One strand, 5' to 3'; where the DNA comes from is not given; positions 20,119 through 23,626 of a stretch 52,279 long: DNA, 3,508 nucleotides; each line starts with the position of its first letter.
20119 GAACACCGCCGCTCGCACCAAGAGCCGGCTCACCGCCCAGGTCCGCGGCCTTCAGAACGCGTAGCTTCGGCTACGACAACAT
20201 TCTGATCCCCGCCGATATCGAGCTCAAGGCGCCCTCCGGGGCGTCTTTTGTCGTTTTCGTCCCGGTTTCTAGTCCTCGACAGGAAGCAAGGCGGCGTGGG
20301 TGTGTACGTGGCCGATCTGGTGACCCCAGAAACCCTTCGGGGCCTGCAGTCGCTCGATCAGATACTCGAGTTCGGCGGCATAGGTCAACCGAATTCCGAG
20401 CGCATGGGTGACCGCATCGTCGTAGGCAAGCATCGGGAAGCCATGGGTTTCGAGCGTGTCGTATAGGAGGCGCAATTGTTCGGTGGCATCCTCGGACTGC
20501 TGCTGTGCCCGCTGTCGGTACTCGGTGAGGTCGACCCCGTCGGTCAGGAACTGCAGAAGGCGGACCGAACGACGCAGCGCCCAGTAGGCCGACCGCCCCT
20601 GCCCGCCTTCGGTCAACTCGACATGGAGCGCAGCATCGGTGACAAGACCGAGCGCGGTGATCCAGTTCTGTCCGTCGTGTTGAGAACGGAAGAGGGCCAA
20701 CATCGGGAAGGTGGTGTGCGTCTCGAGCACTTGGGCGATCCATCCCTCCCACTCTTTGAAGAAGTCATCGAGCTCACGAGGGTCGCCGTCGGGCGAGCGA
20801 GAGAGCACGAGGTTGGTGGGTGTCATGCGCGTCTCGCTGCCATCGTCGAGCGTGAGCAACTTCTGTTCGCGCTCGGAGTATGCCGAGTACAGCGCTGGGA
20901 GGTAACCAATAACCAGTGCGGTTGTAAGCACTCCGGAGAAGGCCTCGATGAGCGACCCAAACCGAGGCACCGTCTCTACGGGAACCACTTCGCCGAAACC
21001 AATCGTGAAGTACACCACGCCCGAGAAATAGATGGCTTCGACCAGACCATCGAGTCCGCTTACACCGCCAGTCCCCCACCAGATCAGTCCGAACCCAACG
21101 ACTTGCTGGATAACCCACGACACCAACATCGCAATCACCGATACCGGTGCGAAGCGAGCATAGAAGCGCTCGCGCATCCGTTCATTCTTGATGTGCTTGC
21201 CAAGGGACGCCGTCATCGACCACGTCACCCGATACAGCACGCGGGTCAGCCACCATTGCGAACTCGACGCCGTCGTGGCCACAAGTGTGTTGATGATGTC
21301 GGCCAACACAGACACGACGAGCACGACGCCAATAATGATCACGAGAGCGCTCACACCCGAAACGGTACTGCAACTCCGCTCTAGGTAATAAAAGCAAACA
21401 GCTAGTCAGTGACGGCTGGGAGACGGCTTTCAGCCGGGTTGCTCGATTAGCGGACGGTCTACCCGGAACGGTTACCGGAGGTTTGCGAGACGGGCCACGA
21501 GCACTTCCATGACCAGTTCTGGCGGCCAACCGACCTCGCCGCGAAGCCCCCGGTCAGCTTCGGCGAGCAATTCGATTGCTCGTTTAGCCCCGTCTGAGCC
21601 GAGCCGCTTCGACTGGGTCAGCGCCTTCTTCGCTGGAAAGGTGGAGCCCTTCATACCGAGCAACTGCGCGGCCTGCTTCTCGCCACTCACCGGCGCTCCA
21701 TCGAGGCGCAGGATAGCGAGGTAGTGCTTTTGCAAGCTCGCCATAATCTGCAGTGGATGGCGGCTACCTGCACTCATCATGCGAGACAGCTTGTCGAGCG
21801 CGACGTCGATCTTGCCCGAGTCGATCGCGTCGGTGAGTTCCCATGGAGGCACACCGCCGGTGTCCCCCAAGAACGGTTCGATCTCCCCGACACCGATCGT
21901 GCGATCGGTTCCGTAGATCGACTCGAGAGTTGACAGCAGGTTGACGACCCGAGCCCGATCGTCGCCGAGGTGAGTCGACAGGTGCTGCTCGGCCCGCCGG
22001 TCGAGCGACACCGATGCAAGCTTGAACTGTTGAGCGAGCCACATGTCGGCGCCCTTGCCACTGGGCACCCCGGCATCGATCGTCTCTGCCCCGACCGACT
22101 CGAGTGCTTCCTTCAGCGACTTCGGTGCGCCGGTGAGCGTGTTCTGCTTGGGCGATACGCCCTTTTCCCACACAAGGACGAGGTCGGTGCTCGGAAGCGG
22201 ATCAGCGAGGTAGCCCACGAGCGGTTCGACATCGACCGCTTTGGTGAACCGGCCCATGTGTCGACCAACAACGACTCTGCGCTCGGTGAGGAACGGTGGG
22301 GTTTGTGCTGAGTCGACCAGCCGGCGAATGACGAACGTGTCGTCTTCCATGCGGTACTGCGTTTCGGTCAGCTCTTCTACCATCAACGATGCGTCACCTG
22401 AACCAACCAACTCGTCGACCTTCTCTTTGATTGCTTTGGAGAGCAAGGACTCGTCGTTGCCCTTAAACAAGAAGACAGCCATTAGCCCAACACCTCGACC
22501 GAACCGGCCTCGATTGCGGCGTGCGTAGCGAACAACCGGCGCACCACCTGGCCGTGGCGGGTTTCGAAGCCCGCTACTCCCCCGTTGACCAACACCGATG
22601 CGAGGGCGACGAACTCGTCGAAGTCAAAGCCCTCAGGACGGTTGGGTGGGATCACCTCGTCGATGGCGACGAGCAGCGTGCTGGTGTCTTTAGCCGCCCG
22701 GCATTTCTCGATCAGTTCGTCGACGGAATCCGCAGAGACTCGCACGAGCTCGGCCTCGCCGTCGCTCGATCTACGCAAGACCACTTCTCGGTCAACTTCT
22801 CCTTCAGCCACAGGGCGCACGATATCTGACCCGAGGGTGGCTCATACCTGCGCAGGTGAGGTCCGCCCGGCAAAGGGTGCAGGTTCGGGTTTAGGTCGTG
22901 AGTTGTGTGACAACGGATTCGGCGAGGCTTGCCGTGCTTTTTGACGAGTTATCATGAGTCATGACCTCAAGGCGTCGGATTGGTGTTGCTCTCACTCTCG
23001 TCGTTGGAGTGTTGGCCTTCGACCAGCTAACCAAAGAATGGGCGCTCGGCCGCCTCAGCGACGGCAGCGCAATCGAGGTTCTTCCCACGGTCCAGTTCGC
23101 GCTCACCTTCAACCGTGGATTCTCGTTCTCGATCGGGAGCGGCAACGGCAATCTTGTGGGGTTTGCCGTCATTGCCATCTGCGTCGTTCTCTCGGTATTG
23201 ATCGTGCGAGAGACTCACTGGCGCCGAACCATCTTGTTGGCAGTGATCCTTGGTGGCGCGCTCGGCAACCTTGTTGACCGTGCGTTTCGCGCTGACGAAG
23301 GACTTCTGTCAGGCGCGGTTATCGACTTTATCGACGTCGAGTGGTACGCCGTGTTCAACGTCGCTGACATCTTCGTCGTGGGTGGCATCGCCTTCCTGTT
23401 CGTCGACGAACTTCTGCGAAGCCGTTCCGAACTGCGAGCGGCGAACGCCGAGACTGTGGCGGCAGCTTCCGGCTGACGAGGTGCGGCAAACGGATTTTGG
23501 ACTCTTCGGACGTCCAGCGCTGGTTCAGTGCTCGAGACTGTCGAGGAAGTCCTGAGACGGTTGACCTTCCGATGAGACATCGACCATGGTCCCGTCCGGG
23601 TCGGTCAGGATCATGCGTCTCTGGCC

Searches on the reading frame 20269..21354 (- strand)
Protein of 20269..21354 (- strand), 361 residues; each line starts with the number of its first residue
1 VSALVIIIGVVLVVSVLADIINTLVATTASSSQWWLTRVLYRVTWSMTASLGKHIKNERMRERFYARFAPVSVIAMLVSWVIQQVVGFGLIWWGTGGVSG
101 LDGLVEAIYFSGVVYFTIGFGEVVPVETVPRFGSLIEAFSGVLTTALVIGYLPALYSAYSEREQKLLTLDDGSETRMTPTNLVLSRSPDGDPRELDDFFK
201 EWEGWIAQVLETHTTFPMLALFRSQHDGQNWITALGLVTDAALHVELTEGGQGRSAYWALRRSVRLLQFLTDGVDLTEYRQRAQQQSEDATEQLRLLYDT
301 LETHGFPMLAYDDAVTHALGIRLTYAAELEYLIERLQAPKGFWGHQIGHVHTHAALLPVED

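Call 10: search_protein_families(library=pfam, proteins=[window:20269-21354:-], max_evalue=0.01)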
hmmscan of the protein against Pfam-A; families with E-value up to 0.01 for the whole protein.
window:20269-21354:- (361 aa): 1 family
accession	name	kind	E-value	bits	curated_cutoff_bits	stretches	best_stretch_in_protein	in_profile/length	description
PF07885.22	Ion_trans_2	-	2e-08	34.4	22.5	1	77-152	3-73/79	Ion channel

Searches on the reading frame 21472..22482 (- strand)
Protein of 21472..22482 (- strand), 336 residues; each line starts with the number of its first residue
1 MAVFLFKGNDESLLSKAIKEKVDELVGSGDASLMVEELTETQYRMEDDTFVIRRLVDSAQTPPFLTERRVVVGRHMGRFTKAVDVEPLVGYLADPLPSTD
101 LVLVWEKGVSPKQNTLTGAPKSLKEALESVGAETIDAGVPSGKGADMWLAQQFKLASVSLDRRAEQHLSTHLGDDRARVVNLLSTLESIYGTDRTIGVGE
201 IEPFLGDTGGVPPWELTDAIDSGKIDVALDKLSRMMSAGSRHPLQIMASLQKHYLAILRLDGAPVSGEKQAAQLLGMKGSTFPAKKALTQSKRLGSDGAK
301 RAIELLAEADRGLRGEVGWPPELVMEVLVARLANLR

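Call 10: search_protein_families(library=pfam, proteins=[window:21472-22482:-], max_evalue=0.01)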
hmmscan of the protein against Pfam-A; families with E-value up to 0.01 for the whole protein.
window:21472-22482:- (336 aa): 2 families
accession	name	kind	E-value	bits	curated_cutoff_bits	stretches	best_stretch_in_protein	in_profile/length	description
PF21694.2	DNA_pol3_delta_C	-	3e-06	27.7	27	1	215-329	6-118/121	DNA polymerase III delta subunit, C-terminal domain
PF06144.19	DNA_pol3_delta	-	0.0064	16.9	21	0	5-114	2-109/124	DNA polymerase III, delta subunit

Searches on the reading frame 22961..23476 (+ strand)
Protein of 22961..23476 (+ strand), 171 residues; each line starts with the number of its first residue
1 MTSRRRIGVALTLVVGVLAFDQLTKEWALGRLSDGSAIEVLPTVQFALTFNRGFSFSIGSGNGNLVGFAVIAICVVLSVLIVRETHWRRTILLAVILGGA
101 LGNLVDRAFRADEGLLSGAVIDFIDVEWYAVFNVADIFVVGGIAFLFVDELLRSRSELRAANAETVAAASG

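Call 31: search_protein_families(library=pfam, proteins=[window:22961-23476:+], max_evalue=0.0001)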
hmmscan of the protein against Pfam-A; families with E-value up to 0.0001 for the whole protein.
window:22961-23476:+ (171 aa): 1 family
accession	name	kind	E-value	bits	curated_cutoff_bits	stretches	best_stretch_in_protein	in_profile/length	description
PF01252.23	Peptidase_A8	-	2.4e-28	99.5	25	1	14-150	2-140/142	Signal peptidase (SPase) II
